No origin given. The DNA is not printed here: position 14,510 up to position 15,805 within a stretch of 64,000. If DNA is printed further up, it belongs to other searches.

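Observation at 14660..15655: RelA/SpoT-fold protein with a ~150-aa C-terminal extension: possible CapRel-like fused toxin-antitoxin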

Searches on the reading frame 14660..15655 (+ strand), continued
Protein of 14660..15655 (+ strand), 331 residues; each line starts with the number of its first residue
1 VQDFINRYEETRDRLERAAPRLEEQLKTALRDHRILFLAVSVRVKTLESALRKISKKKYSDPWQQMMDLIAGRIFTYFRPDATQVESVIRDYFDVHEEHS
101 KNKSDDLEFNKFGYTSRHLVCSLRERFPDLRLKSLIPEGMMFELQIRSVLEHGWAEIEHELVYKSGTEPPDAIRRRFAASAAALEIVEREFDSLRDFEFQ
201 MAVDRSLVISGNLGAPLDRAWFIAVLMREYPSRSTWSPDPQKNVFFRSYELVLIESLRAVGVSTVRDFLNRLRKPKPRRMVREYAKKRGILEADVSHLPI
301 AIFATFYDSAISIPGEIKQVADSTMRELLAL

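Call 33: find_encoding_contigs(protein=P0012, flank=5000, max_places=2)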
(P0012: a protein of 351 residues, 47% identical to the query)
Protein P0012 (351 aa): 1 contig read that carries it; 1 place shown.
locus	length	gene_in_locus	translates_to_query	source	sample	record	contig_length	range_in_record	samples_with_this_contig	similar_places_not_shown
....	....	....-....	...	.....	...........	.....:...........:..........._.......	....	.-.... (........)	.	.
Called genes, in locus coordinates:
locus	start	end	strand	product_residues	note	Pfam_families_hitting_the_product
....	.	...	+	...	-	?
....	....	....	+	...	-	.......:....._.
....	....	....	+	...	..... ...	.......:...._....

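Call 40: search_protein_families(library=pfam, alignment_id=A3, max_evalue=0.001)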
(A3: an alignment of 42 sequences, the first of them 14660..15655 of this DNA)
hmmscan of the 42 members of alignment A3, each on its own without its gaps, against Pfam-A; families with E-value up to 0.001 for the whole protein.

A. member 1, window:14660-15655:+ (331 aa): 1 family
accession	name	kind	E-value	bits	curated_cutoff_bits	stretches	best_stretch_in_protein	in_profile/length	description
PF04607.23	RelA_SpoT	-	3.8e-18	66.2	27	1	43-167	2-112/113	Region found in RelA / SpoT proteins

B. families by the number of members that match (of 42 scanned): 8 families
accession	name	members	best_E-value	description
PF04607.23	RelA_SpoT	40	1.3e-23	Region found in RelA / SpoT proteins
PF21232.3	Yme1-like_N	1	1.1e-10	Yme1-like, N-terminal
PF01535.26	PPR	1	7.9e-10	PPR repeat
PF02268.21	TFIIA_gamma_N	1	2.5e-09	Transcription initiation factor IIA, gamma subunit, helical domain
PF06628.17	Catalase-rel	1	3.7e-05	Catalase-related immune-responsive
PF22513.2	FitA-like_RHH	1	4.7e-05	Antitoxin FitA-like, ribbon-helix-helix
PF21240.2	Nup98_GLEBS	1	5.3e-05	Nup98, Gle2-binding sequence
PF21973.2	DUF6925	1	0.0007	Family of unknown function (DUF6925)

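Call 52: find_related_loci(query=A3, collection=genome_contigs, flank=6000)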
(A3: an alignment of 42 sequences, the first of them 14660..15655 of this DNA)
Query A3 (331 aa) in genome_contigs; peptide patterns used: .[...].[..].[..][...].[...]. (x = any residue, [..] = any of these).
599 stretches matched a pattern (row limit reached: there are more); 569 encode a relative of the query (tblastn E <= 1e-3); the best 80 are kept; 80 distinct loci.
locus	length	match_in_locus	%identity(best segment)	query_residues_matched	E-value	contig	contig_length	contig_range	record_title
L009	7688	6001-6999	33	1-330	5e-44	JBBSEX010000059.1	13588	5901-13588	MAG: Bryobacterales bacterium isolate LS1_sbin.65 LS1_sbin.65_K_1020726_L_13588_cov_18.6921, whole genome shotgun sequen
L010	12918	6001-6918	33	1-304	3e-43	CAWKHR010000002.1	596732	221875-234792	MAG: Candidatus Acidoferrales bacterium isolate MFD03346.bin.1.134 genome assembly, contig: contig_1844, whole genome sh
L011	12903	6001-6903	34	2-300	7e-42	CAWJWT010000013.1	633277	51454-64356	MAG: uncultured beta proteobacterium isolate MFD01275.bin.2.24 genome assembly, contig: contig_5940, whole genome shotgu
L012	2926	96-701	42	2-194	1e-39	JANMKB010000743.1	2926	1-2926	MAG: Blastocatellia bacterium isolate OTE_64_metabat_263 OTE_64_k141_3986551, whole genome shotgun sequence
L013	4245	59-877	35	4-273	2e-38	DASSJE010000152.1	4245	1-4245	MAG TPA_asm: Terriglobia bacterium isolate SMAG_U1107 k141_1001544, whole genome shotgun sequence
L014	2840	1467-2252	34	8-274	1e-37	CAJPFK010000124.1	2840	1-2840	Methylophilaceae bacterium isolate MTYP genome assembly, contig: CONTIG_124, whole genome shotgun sequence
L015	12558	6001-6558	40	8-194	4e-36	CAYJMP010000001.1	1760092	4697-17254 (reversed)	MAG TPA_asm: uncultured Ignavibacteria bacterium isolate ERP124720_co1_51 genome assembly, contig: NODE_1_length_1760092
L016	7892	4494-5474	31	4-331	4e-36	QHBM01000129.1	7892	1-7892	MAG: Chthoniobacterales bacterium isolate RRmetagenome_bin20 antarctic_metabat_spec_bin_15_contig_1190, whole genome sho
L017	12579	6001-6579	37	1-194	1e-35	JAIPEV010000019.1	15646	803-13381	MAG: Halanaerobiales bacterium isolate Tobar15.5-16.5m-G20 Tobar15-5-16-5m-C2665, whole genome shotgun sequence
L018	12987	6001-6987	33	8-330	1e-35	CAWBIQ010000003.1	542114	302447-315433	MAG: uncultured Actinomycetes bacterium isolate MFD06435.bin.2.138 genome assembly, contig: contig_14181, whole genome s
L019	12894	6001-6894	32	2-297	2e-35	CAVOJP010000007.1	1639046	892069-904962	MAG: uncultured Acidobacteriaceae bacterium isolate MFD00082.bin.1.143 genome assembly, contig: contig_5063, whole genom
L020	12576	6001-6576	36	2-194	4e-35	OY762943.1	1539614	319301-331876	MAG: Candidatus Cloacimonadota bacterium isolate 81f21e09-d2d9-4ba9-a01d-07ebf84cacc7 genome assembly, chromosome: 1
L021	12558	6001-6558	38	8-194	4e-35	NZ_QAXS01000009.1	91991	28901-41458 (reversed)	Halanaerobium saccharolyticum strain WC1 Ga0213556_109, whole genome shotgun sequence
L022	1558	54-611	39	8-194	1e-35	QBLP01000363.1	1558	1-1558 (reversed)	MAG: Halanaerobium sp. isolate 5-U2 scaffold_705, whole genome shotgun sequence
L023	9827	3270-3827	38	8-194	7e-35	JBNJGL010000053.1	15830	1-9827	MAG: Bacillota bacterium isolate Y22_45dBSe2.bin.1 NODE_2697_length_15830_cov_17.364948, whole genome shotgun sequence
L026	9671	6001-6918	31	1-304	1e-37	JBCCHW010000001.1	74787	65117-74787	MAG: Pseudomonadota bacterium isolate P01_B01_bin.76 k141_1811149_length_74787_cov_16.0000, whole genome shotgun sequenc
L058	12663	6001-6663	35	4-226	2e-31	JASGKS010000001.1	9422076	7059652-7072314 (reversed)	MAG: Archangium sp. isolate 5N606 JMF-2111-06-0005.ont.bin.606_0, whole genome shotgun sequence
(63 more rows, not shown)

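Call 57: search_protein_families(library=pfam, proteins=[L026:4391-5743:+, L026:5977-7023:+, L026:7079-8866:-, L058:4964-5971:+, L058:5968-6930:+, L058:3400-4905:+, L058:7107-10181:-], max_evalue=0.01)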
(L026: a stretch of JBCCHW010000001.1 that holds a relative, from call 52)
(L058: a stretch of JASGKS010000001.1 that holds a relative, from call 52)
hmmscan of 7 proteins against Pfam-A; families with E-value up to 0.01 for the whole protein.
L026:4391-5743:+ (450 aa): 1 family
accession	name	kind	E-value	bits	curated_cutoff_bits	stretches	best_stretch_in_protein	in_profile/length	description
PF07690.21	MFS_1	-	6.5e-17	61.9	33.4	2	61-411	18-345/347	Major Facilitator Superfamily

L026:5977-7023:+ (348 aa): 1 family
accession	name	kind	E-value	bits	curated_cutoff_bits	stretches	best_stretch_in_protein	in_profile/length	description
PF04607.23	RelA_SpoT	-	7e-19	68.6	27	1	51-173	2-111/113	Region found in RelA / SpoT proteins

L026:7079-8866:- (595 aa): 4 families
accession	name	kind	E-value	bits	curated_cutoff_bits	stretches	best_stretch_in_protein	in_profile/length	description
PF07732.21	Cu-oxidase_3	-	4e-17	62.8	21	1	48-162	3-115/119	Multicopper oxidase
PF07731.20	Cu-oxidase_2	-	3.6e-10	40.2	20.4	1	346-481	17-129/137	Multicopper oxidase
PF00394.28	Cu-oxidase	-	2e-09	38.2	21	1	197-308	33-154/157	Multicopper oxidase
PF13473.12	Cupredoxin_1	-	0.0034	17.8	27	0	51-135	15-100/104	Cupredoxin-like domain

L058:4964-5971:+ (335 aa): 1 family
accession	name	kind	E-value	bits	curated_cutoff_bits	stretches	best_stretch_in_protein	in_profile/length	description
PF03235.19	GmrSD_N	-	4e-23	83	33.2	1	15-159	2-198/199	GmrSD restriction endonuclease, N-terminal domain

L058:5968-6930:+ (320 aa): 1 family
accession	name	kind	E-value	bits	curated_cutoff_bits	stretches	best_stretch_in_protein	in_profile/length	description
PF04607.23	RelA_SpoT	-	1.2e-16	61.4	27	1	51-171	2-111/113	Region found in RelA / SpoT proteins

L058:3400-4905:+ (501 aa): 5 families
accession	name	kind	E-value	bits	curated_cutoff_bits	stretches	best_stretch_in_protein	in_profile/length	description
PF00393.24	6PGD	-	2.7e-124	414.7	27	1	203-491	1-290/290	6-phosphogluconate dehydrogenase, C-terminal domain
PF03446.21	NAD_binding_2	-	1.4e-45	155.6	21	1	12-173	1-159/161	NAD binding domain of 6-phosphogluconate dehydrogenase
PF13749.12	HATPase_c_4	-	0.0067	16.8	26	0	398-451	35-85/89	Putative ATP-dependent DNA helicase recG C-terminal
PF03807.23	F420_oxidored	-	0.0071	17.4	21.6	0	13-106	2-90/94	NADP oxidoreductase coenzyme F420-dependent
PF01488.26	Shikimate_DH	-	0.0082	16.7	24.3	0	10-71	12-73/138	Shikimate / quinate 5-dehydrogenase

L058:7107-10181:- (1024 aa): 4 families
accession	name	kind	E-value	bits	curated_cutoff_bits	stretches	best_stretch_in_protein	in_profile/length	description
PF13517.12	FG-GAP_3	-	3.7e-33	114.4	26.9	4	493-550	1-60/61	FG-GAP-like repeat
PF01839.29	FG-GAP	-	6.2e-15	55.1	22.1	2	533-551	2-20/37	FG-GAP repeat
PF13948.11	DUF4215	-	0.00034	21.3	27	1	790-822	17-46/47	Domain of unknown function (DUF4215)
PF12256.14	TcdB_toxin_midN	-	0.0037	17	24.8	0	438-462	23-47/181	Insecticide toxin TcdB middle/N-terminal region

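Call 64: search_solved_structures(query=A3, max_evalue=0.01, show_alignments=0)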
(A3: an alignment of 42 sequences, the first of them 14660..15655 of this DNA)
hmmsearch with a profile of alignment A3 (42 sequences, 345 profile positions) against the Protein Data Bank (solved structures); distinct sequences matched with E-value up to 0.01: 11.
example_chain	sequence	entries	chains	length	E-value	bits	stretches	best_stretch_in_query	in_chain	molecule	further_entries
3l9d_A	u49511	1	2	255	1.9e-24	89.6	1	7-205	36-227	Putative GTP pyrophosphokinase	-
2be3_A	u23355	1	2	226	8.9e-24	87.3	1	9-204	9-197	GTP pyrophosphokinase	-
5dec_A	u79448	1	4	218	3.8e-21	78.7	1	8-220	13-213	GTP pyrophosphokinase YjbM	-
5f2v_V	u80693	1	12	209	4.4e-21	78.5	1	9-220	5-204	GTP pyrophosphokinase YjbM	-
5ded_D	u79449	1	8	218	5.4e-21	78.2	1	7-220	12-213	GTP pyrophosphokinase YjbM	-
6fgk_A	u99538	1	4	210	8.5e-20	74.2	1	40-203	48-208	GTP pyrophosphokinase YwaC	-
6fgj_A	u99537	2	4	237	5.7e-17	65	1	41-176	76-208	GTP pyrophosphokinase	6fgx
6ewz_A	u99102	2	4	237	8.7e-17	64.4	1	41-177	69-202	GTP pyrophosphokinase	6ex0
9erv_A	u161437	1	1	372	0.0077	18.5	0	72-162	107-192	RelA/SpoT family protein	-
7ztb_A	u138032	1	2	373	0.0077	18.5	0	72-162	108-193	RelA/SpoT family protein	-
1vj7_A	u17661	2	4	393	0.008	18.4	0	39-128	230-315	Bifunctional RELA/SPOT | Bifunctional (p)ppGpp synthase/hydrolase RelA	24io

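Call 71: search_protein_families(library=pfam, alignment_id=A4, max_evalue=0.00001)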
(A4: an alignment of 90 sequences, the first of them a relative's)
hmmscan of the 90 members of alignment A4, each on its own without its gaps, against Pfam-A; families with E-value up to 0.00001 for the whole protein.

A. member 1, L001:2931-4637:- (568 aa): 1 family
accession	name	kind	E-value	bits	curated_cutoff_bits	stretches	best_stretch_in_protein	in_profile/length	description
PF01609.27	DDE_Tnp_1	-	6.5e-12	46.1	23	1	231-481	22-184/200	Transposase DDE domain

B. families by the number of members that match (of 90 scanned): 59 families (the first 25 are shown)
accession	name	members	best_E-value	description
PF12796.13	Ank_2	2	1.9e-121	Ankyrin repeats (3 copies)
PF00023.36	Ank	2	2.1e-112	Ankyrin repeat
PF13637.12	Ank_4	2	2.2e-91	Ankyrin repeats (many copies)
PF02867.20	Ribonuc_red_lgC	2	8e-90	Ribonucleotide reductase, barrel domain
PF13606.12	Ank_3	2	5.9e-83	Ankyrin repeat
PF13857.12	Ank_5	2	1.2e-81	Ankyrin repeats (many copies)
PF07669.17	Eco57I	2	3.2e-36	Eco57I restriction-modification methylase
PF04055.27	Radical_SAM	2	3.7e-28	Radical SAM superfamily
PF24521.3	Ank_KRIT1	2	3.6e-22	KRIT1 ankyrin-repeats domain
PF01396.24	Zn_ribbon_Top1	2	2.5e-19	Topoisomerase DNA binding C4 zinc finger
PF13245.12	AAA_19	2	2e-18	AAA domain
PF02562.22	PhoH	1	1.3e-91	PhoH-like protein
PF01171.26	ATP_bind_3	1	1.2e-47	PP-loop family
PF00580.27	UvrD-helicase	1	9.7e-45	UvrD/REP helicase N-terminal domain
PF09685.15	DUF4870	1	3.7e-39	Domain of unknown function (DUF4870)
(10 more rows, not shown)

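Call 72: search_protein_families(library=padloc, alignment_id=A4, max_evalue=1e-10)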
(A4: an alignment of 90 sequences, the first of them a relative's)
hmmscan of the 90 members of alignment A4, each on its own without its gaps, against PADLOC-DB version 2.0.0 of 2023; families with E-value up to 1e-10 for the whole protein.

A. member 1, L001:2931-4637:- (568 aa): 0 families

B. families by the number of members that match (of 90 scanned): 68 families (the first 25 are shown)
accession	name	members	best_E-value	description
PDLC04783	PDC-M72A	2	5.2e-111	-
PDLC03626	REase_MTase_IIG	2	5.7e-39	Type IIG restriction enzyme-methyltransferase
PDLC02203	MzaA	2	6.2e-24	-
PDLC03313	MTase_II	2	1.2e-12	Type II methyltransferase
PDLC04961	PDC-S21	1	4.5e-84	-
PDLC03267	MTase_II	1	6.3e-83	Type II methyltransferase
PDLC03301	MTase_II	1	2.2e-59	Type II methyltransferase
PDLC03375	MTase_II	1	9.5e-54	Type II methyltransferase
PDLC02908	Ankyrin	1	2.6e-51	-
PDLC04960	PDC-S21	1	7.6e-49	-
PDLC03759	RT_UG21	1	1.4e-45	DRT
PDLC03760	RT_UG22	1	3.5e-45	DRT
PDLC03783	Drt8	1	2.7e-42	DRT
PDLC00117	GajB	1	1.7e-40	UrvD helicase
PDLC03802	RTasHel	1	2.7e-39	DRT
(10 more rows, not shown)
